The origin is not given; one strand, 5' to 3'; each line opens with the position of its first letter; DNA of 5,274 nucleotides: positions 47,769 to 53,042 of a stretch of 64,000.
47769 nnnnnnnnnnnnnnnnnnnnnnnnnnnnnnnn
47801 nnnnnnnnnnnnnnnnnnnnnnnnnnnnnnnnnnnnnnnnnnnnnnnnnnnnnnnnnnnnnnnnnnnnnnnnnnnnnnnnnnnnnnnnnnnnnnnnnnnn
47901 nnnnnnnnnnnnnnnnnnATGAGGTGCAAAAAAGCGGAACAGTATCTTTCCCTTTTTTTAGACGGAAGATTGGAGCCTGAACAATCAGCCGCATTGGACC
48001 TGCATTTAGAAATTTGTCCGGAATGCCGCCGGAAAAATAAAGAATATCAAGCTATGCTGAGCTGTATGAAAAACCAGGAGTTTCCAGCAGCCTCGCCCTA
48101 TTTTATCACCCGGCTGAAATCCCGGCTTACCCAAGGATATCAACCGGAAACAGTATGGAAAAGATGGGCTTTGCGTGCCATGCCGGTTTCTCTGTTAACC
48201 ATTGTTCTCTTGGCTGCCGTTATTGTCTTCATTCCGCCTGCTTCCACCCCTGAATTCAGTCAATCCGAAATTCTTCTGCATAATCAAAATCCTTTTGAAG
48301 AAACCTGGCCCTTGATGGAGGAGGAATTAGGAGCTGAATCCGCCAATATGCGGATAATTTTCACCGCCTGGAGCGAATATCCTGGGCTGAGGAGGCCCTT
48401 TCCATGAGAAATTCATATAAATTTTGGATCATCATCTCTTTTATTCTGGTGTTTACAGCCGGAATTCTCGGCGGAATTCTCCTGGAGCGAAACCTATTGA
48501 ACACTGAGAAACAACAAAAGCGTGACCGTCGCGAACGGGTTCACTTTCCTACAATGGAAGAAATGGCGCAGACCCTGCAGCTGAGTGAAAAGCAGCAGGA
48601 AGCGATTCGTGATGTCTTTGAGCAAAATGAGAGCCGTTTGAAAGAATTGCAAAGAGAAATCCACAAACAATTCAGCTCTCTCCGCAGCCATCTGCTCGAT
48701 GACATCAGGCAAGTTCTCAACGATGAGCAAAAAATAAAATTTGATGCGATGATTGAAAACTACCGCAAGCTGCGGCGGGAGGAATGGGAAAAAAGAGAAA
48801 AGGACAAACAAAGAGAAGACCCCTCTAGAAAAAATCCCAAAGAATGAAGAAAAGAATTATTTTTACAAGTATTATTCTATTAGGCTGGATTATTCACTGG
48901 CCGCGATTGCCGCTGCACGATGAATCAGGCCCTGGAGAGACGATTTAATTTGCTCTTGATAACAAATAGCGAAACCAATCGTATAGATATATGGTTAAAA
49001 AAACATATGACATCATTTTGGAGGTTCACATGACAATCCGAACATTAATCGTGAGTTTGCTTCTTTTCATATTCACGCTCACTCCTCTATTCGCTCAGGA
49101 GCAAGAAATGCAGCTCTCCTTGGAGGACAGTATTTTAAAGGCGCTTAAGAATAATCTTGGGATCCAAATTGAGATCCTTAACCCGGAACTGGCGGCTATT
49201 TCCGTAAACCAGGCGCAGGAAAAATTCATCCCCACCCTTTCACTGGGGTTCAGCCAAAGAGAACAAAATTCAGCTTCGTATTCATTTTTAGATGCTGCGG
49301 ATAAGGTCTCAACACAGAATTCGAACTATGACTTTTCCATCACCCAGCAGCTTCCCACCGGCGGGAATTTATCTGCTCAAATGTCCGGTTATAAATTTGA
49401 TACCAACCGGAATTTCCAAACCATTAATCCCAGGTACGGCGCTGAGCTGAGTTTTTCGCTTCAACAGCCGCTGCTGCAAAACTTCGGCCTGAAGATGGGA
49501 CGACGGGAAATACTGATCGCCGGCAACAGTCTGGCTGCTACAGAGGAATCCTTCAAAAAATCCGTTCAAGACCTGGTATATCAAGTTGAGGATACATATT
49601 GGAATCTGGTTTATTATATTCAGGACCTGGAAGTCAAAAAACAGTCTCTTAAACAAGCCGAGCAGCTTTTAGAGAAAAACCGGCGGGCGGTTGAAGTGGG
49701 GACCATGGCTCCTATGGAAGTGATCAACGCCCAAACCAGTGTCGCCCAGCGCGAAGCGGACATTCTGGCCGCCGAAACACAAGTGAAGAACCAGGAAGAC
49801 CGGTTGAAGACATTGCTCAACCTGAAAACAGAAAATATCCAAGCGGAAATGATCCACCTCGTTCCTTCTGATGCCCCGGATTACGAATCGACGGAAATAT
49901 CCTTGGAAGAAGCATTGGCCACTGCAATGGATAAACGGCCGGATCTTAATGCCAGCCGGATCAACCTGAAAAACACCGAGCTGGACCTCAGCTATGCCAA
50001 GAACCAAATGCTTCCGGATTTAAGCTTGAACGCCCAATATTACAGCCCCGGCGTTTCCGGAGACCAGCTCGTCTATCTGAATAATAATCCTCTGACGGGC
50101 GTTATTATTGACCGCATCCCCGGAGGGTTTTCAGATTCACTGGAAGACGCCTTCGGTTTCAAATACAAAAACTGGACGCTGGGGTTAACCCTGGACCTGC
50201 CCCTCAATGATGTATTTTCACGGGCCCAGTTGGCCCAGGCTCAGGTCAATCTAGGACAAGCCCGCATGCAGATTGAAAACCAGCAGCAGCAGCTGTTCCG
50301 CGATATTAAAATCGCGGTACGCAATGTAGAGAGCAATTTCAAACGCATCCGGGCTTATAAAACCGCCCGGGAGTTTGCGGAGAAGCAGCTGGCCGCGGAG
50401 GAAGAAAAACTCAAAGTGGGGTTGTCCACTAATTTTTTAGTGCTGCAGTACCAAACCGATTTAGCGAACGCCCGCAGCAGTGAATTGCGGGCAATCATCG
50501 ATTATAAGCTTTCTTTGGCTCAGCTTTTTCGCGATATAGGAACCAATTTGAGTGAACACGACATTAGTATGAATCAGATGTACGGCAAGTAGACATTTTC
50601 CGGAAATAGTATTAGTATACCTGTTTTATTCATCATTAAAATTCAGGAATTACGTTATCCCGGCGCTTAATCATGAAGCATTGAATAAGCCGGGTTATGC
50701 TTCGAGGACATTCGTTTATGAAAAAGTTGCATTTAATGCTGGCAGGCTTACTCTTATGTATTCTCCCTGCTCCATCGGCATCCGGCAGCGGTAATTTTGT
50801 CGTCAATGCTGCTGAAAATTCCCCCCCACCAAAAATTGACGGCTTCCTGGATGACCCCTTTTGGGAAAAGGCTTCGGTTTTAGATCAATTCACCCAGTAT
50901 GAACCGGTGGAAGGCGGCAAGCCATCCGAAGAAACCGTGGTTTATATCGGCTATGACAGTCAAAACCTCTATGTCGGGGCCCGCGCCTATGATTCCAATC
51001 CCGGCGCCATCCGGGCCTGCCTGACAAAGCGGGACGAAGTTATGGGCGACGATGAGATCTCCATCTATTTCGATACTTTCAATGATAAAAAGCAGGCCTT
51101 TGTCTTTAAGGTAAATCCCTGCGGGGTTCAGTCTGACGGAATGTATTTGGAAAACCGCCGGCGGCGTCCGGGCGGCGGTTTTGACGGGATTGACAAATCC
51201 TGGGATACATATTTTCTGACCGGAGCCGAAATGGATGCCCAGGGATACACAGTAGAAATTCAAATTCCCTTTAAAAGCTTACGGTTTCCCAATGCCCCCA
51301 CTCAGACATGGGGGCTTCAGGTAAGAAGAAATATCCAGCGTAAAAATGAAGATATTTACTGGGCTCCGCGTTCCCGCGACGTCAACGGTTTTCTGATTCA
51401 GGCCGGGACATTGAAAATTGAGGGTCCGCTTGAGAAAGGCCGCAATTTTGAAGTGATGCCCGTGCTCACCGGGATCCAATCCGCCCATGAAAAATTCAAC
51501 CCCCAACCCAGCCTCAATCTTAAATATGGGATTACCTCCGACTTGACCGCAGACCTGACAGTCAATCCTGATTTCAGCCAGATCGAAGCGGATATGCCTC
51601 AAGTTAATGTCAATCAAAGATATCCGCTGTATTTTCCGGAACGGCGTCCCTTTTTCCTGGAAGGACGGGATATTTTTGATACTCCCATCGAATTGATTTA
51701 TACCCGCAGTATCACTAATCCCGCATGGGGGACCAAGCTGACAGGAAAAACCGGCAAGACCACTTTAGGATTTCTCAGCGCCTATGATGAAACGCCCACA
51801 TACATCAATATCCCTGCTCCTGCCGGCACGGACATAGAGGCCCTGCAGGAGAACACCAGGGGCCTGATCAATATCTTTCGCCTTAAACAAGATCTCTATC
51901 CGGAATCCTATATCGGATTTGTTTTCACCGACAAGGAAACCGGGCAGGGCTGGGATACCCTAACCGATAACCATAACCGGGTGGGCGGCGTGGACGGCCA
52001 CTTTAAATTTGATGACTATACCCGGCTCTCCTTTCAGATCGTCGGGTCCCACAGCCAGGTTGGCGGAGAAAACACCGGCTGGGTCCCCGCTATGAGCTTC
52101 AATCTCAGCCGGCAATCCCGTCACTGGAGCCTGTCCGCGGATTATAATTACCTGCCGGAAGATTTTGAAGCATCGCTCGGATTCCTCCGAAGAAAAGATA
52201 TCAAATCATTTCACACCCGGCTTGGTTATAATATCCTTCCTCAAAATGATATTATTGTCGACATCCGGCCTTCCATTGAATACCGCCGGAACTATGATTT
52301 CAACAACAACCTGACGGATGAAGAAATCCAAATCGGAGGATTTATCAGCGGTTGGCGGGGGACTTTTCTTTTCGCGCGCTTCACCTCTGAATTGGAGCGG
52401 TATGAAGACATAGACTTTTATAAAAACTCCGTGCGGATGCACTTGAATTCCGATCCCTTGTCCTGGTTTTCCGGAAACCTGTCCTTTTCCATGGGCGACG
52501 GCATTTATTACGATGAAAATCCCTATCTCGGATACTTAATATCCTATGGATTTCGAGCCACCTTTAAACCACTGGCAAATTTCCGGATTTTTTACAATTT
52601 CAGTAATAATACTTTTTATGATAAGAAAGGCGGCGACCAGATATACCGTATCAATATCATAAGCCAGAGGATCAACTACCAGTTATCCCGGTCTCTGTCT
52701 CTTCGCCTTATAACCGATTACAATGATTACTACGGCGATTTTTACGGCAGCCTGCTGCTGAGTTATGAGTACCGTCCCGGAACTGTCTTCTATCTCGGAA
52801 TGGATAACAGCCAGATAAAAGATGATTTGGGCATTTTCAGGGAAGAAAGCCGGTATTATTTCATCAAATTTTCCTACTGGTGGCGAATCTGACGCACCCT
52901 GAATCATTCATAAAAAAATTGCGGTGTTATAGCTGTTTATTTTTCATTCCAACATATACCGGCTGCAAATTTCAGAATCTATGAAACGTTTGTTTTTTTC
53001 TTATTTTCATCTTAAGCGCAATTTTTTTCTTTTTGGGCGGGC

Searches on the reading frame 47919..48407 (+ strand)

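Call 19: search_protein_families(library=pfam, proteins=[window:47919-48407:+], max_evalue=0.00001)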
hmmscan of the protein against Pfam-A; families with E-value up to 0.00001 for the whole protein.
window:47919-48407:+ (162 aa): 1 family
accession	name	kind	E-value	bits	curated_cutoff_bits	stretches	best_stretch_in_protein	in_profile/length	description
PF13490.11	zf-HC2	-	4.3e-11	43.1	22.2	1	3-37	1-35/35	Putative zinc-finger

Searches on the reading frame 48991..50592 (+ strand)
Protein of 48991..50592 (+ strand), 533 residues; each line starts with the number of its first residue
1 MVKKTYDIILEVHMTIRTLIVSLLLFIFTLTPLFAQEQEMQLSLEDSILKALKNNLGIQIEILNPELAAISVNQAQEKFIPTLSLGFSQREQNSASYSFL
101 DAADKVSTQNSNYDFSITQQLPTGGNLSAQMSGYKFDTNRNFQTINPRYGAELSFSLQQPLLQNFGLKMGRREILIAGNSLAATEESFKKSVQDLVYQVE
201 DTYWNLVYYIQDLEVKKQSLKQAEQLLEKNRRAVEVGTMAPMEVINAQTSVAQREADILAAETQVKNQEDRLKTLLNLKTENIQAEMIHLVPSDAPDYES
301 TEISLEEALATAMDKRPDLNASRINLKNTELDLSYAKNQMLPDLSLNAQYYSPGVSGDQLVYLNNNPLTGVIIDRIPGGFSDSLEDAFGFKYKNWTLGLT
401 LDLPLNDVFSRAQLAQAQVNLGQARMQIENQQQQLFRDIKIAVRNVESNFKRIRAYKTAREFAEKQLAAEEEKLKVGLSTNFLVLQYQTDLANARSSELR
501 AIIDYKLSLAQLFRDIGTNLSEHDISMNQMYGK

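Call 19: search_protein_families(library=pfam, proteins=[window:48991-50592:+], max_evalue=0.00001)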
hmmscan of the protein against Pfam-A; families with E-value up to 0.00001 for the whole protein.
window:48991-50592:+ (533 aa): 1 family
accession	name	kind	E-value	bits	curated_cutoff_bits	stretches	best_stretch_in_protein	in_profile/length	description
PF02321.23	OEP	-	8e-53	179.5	22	2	305-514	1-184/187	Outer membrane efflux protein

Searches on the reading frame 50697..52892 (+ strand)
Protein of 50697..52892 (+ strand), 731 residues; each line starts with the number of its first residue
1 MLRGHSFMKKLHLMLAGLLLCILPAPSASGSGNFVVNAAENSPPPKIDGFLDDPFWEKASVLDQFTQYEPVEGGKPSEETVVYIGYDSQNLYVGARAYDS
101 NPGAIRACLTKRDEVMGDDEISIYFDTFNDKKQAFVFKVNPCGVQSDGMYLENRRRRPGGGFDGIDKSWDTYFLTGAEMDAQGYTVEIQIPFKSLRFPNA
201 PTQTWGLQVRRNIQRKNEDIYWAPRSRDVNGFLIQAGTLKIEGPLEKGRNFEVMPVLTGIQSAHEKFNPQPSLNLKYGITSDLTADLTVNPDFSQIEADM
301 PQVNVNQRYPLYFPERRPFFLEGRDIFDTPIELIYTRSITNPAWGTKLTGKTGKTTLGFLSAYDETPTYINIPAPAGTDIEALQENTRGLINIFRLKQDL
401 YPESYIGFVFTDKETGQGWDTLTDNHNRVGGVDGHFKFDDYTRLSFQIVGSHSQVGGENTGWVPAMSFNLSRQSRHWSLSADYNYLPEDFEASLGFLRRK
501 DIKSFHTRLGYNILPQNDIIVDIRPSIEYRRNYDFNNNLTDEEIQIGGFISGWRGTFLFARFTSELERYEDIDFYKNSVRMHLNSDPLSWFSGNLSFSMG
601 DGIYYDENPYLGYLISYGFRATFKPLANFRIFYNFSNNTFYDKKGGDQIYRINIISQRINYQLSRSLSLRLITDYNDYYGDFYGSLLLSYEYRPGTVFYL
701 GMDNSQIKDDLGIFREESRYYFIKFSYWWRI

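Call 19: search_protein_families(library=pfam, proteins=[window:50697-52892:+], max_evalue=0.00001)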
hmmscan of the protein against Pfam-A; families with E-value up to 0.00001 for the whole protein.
window:50697-52892:+ (731 aa): 2 families
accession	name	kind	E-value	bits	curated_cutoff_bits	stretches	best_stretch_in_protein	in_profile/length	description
PF19313.5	DUF5916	-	3.5e-21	76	22.6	1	265-341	22-96/572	Domain of unknown function (DUF5916)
PF06452.16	CBM9_1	-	7.5e-08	32.9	23.4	1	47-213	1-150/185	Carbohydrate family 9 binding domain-like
